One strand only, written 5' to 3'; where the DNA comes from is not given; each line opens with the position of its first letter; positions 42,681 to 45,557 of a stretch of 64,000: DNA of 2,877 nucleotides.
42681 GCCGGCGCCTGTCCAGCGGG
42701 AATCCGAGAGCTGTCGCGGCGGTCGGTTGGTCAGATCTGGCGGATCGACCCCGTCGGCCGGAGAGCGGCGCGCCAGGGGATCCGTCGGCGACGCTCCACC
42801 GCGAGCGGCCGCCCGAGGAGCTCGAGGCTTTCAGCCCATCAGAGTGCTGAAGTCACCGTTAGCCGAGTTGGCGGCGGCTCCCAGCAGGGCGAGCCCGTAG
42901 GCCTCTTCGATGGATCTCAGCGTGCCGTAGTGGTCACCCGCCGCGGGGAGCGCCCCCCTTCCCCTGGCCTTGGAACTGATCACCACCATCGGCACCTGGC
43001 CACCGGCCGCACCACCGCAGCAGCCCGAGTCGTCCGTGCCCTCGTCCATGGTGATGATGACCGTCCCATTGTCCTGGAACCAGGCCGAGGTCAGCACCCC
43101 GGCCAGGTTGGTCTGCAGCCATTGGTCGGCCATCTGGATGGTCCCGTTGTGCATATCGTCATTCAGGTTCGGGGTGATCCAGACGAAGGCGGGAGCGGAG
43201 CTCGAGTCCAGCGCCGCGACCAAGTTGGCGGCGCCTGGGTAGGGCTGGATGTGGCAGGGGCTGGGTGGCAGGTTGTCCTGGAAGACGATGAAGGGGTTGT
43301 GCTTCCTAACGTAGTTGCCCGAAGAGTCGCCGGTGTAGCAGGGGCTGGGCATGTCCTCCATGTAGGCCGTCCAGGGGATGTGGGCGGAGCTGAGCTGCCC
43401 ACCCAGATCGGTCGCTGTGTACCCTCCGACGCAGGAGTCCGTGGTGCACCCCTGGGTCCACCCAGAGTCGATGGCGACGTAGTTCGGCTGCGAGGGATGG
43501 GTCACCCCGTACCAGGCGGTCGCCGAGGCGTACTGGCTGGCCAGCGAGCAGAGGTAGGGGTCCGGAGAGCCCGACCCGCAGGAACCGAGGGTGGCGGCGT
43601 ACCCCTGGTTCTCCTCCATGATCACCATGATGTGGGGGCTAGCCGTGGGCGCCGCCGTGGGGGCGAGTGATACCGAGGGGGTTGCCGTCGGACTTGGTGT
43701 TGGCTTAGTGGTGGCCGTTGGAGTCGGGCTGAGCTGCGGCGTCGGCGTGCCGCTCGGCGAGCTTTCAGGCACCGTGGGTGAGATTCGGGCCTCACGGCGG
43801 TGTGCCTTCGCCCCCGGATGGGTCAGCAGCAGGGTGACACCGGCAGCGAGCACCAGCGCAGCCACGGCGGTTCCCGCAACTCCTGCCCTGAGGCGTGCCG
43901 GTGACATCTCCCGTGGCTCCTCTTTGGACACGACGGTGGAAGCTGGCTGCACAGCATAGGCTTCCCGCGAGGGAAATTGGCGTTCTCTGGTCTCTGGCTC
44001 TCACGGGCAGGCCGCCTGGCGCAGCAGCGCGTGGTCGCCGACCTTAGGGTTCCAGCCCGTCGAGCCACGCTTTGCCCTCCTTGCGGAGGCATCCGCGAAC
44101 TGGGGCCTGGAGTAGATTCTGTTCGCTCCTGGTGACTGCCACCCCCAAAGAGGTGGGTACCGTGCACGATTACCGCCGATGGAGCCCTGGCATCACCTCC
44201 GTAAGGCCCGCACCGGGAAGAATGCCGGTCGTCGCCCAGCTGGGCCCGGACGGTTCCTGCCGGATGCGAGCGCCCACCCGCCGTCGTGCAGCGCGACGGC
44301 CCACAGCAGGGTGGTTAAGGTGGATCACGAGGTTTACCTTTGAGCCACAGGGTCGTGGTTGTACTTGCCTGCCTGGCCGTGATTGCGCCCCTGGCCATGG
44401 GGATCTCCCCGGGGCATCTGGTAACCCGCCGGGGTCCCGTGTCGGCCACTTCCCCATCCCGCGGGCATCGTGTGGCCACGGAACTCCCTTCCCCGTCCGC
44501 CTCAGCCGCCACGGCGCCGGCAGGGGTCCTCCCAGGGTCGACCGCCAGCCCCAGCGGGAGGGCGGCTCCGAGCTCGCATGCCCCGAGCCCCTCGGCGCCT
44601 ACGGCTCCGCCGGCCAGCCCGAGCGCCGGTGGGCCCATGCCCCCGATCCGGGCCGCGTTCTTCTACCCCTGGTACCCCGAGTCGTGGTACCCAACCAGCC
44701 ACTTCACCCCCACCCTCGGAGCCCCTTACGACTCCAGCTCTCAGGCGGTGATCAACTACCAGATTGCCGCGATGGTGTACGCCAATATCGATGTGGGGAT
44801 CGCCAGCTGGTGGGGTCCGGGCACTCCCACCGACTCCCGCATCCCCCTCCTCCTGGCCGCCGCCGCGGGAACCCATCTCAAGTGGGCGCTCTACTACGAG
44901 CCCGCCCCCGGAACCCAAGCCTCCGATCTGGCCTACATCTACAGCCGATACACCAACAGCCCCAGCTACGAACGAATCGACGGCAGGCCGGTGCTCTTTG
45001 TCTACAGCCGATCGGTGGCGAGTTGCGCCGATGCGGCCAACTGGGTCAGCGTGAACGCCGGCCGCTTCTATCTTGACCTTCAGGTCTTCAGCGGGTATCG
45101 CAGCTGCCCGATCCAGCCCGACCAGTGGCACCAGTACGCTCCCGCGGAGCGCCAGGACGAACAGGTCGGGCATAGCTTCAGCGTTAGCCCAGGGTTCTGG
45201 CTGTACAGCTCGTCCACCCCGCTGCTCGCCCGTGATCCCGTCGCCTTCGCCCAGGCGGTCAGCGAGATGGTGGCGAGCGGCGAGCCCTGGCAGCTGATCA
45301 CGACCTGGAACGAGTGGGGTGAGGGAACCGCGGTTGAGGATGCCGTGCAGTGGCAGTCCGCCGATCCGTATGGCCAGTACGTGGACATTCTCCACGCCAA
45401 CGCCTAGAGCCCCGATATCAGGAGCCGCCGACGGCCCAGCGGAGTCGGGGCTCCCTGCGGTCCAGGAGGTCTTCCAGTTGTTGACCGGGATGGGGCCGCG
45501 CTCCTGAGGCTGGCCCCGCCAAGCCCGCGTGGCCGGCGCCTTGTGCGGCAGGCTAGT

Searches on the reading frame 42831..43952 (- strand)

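Call 94: search_protein_families(library=pfam, proteins=[window:42831-43952:-], max_evalue=0.0001)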
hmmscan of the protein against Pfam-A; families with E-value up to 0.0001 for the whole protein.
window:42831-43952:- (373 aa): 1 family
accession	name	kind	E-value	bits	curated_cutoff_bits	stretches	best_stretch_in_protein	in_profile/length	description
PF04185.19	Phosphoesterase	-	1.1e-25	91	23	1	132-354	108-355/356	Phosphoesterase family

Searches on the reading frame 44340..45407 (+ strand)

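Call 94: search_protein_families(library=pfam, proteins=[window:44340-45407:+], max_evalue=0.0001)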
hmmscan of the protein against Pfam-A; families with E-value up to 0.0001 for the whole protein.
window:44340-45407:+ (355 aa): 1 family
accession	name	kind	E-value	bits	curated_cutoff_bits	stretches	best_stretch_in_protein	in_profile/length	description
PF16317.11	Glyco_hydro_99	-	1.8e-15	57.3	33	1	120-234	56-173/341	Glycosyl hydrolase family 99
